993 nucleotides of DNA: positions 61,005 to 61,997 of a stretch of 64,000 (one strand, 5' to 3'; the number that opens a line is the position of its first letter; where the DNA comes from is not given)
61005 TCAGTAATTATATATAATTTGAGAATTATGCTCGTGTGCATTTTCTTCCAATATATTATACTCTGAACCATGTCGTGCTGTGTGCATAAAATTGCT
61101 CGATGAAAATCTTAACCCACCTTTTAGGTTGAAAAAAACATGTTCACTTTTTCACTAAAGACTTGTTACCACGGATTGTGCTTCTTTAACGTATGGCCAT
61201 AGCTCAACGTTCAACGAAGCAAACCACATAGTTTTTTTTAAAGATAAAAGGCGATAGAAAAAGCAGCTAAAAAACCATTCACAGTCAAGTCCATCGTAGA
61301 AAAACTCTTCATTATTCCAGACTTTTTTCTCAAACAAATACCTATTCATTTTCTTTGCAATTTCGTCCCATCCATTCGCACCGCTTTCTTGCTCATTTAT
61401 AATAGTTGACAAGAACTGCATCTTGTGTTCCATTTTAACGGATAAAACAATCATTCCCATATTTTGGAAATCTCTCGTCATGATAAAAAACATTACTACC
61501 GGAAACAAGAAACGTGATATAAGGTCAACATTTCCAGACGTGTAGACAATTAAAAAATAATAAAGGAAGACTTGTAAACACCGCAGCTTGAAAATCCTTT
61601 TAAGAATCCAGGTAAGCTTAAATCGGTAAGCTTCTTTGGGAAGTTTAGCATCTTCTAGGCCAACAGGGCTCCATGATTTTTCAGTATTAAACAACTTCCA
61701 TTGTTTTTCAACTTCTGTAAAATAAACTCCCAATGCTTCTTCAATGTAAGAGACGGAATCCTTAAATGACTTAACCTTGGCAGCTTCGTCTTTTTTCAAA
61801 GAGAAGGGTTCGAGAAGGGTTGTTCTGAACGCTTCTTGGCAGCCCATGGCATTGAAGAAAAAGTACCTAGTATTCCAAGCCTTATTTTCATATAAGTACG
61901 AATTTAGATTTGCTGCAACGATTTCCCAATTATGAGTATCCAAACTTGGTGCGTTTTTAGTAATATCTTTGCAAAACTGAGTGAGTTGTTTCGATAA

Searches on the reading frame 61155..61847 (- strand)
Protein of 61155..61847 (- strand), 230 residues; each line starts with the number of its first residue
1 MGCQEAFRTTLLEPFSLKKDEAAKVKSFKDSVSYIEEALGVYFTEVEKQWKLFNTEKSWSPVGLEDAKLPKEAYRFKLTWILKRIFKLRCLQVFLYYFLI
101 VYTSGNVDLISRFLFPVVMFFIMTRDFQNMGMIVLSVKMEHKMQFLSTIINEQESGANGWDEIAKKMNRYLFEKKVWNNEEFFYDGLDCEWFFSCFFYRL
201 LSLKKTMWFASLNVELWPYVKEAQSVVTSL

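Call 50: search_protein_families(library=pfam, proteins=[window:61155-61847:-], max_evalue=0.01)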
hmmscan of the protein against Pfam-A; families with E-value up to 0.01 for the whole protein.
window:61155-61847:- (230 aa): 1 family
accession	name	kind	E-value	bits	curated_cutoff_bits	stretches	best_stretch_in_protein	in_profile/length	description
PF00674.25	DUP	-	5.9e-34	116.7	23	1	108-205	3-102/102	DUP family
